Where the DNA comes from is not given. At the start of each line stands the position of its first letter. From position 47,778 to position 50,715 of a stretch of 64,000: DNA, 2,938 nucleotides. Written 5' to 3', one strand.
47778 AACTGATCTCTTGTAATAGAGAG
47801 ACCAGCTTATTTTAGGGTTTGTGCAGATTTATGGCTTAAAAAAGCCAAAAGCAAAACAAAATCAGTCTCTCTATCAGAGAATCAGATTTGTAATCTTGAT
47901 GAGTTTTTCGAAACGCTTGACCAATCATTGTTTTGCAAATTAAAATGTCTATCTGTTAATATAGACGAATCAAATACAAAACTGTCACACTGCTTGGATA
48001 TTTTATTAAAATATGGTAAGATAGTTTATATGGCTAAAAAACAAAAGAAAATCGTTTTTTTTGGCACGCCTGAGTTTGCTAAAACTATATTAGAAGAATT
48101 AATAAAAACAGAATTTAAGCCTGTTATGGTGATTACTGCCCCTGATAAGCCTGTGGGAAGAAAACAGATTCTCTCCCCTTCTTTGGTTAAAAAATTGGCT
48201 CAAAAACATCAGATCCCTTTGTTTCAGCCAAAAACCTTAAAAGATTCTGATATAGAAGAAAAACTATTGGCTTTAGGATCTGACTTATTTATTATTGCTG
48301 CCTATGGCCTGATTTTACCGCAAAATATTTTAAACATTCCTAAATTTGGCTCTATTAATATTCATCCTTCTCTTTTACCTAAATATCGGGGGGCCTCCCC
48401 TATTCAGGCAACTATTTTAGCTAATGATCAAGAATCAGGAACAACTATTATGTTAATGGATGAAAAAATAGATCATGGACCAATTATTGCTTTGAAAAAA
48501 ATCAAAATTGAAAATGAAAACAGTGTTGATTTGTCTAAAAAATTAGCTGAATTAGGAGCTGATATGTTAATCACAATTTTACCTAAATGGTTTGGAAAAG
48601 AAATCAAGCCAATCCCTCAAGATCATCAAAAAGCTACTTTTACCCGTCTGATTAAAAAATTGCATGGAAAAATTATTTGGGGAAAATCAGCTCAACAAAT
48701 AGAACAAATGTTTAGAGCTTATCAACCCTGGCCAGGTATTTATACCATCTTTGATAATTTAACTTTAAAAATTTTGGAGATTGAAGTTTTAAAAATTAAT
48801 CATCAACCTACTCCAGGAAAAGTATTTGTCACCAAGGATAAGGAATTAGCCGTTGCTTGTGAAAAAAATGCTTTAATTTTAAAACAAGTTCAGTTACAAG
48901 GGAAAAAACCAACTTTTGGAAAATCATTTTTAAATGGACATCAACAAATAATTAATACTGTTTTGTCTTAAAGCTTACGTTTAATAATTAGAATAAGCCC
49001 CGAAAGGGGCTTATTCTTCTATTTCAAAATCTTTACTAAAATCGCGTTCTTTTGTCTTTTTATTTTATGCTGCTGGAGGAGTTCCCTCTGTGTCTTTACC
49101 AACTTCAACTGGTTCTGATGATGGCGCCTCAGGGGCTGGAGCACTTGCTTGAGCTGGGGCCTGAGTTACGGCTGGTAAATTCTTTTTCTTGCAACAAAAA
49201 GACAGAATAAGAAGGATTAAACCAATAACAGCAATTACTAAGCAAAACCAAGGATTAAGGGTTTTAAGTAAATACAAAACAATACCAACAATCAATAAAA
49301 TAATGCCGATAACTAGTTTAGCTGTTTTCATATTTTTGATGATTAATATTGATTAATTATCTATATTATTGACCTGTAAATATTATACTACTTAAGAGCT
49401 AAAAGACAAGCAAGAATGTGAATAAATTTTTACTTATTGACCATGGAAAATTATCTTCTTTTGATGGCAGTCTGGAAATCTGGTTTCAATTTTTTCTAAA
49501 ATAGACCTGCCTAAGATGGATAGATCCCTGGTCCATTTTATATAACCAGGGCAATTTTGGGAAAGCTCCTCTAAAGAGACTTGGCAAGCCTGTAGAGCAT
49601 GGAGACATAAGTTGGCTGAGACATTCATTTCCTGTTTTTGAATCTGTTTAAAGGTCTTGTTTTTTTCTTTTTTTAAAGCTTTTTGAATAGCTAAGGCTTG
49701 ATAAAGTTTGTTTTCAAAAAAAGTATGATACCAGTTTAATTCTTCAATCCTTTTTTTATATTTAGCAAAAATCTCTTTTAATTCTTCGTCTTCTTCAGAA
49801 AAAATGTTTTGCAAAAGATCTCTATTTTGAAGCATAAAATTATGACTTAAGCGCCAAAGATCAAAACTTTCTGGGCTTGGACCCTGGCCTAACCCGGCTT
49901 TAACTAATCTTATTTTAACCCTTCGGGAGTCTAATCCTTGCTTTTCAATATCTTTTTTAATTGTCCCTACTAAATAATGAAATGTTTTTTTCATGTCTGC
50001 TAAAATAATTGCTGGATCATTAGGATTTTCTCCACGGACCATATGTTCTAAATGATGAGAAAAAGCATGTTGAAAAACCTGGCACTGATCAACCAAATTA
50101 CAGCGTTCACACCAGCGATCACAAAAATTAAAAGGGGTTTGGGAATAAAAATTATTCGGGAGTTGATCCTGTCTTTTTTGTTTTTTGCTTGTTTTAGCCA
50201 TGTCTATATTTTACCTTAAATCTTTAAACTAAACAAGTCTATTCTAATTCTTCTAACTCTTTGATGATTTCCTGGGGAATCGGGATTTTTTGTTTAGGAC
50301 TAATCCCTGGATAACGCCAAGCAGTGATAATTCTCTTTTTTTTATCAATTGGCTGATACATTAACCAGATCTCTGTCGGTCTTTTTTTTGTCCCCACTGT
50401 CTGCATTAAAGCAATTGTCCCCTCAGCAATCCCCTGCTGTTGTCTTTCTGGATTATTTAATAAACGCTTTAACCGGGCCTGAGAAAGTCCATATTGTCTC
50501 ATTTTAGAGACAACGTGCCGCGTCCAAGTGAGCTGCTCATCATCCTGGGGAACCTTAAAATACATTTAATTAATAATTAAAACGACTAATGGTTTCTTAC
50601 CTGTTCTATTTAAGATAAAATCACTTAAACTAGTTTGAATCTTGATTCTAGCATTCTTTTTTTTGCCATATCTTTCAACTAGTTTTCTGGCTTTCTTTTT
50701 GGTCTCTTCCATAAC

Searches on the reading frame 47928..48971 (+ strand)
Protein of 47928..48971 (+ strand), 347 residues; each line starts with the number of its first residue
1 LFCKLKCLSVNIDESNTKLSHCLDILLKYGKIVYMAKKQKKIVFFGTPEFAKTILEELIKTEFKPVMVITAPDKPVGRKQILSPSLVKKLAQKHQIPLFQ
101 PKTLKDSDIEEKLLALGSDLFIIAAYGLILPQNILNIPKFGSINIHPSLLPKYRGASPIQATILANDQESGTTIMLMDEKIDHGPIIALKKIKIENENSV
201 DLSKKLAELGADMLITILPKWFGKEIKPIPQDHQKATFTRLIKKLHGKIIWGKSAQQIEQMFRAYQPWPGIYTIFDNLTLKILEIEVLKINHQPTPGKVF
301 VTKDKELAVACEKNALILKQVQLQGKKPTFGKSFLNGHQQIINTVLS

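Call 5: search_protein_families(library=pfam, proteins=[window:47928-48971:+], max_evalue=1)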
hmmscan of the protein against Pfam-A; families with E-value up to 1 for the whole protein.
window:47928-48971:+ (347 aa): 4 families
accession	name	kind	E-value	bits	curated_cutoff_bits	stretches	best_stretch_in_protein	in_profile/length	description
PF00551.24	Formyl_trans_N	-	8.4e-43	146.7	26.1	1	40-216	1-179/181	Formyl transferase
PF02911.23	Formyl_trans_C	-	1e-24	87.1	21.1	1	242-338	2-99/100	Formyl transferase, C-terminal domain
PF05261.17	Tra_M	-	0.017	15.5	27.7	1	15-64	31-80/124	TraM protein, DNA-binding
PF09902.14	DUF2129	-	0.021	15.3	22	1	26-63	17-54/70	Uncharacterized protein conserved in bacteria (DUF2129)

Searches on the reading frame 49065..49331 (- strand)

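Call 5: search_protein_families(library=pfam, proteins=[window:49065-49331:-], max_evalue=1)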
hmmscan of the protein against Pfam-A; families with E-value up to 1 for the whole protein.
window:49065-49331:- (88 aa): 13 families
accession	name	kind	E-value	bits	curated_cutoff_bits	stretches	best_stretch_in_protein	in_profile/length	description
PF20990.2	DUF2207_C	-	0.019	15.1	33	1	7-58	144-195/247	Predicted membrane protein (DUF2207) C-terminal domain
PF06127.16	Mpo1-like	-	0.024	15.2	24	1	8-62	26-79/95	2-hydroxy-palmitic acid dioxygenase Mpo1-like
PF05745.16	CRPA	-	0.027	14.9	23.6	1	4-49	67-116/150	Chlamydia 15 kDa cysteine-rich outer membrane protein (CRPA)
PF04932.20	Wzy_C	-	0.046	14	31.7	1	9-58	18-69/149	O-Antigen ligase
PF20535.3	DUF6750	-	0.048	14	27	1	6-49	68-115/128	Family of unknown function (DUF6750)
PF19667.4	DUF6170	-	0.19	12.2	27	1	6-60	40-94/100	Family of unknown function (DUF6170)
PF04123.18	DUF373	-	0.21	11.4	28.3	1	6-49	159-201/335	Domain of unknown function (DUF373)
PF18169.6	SLATT_6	-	0.26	11.3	27.1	1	7-51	37-82/176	SMODS and SLOG-associating 2TM effector domain 6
PF20712.2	CyanoTRADDas_TM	-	0.29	11.7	24.3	1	7-24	18-36/68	Cyanobacterial TRADD-N associated 2-Transmembrane domain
PF18949.5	DUF5693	-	0.49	9.2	29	1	6-58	320-370/609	Family of unknown function (DUF5693)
PF07332.16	Phage_holin_3_6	-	0.54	10.8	28.4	1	6-59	47-101/116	Putative Actinobacterial Holin-X, holin superfamily III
PF04277.18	OAD_gamma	-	0.64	11.2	27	0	30-81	10-62/76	Oxaloacetate decarboxylase, gamma chain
PF13829.11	DUF4191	-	0.71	9.7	30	1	7-51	29-74/219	Domain of unknown function (DUF4191)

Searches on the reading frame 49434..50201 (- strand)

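Call 5: search_protein_families(library=pfam, proteins=[window:49434-50201:-], max_evalue=1)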
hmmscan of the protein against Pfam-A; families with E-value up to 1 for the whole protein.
window:49434-50201:- (255 aa): 3 families
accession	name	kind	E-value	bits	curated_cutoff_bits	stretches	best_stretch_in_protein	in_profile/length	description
PF07255.17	Benyvirus_14KDa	-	0.047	14.2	28.1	1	172-249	44-119/125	Benyvirus 14KDa protein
PF00621.25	RhoGEF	-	0.081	13.5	27.6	1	121-197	54-127/180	RhoGEF domain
PF21121.2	Nup49_C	-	0.17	13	28.5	1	129-183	2-52/87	Nucleoporin Nup49 C-terminal helical region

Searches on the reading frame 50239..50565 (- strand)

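Call 5: search_protein_families(library=pfam, proteins=[window:50239-50565:-], max_evalue=1)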
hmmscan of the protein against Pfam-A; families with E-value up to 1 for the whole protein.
window:50239-50565:- (108 aa): 1 family
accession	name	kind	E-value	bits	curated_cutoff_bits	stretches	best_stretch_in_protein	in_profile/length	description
PF14076.12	DUF4258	-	0.0011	19.7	25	1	14-84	1-71/71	Domain of unknown function (DUF4258)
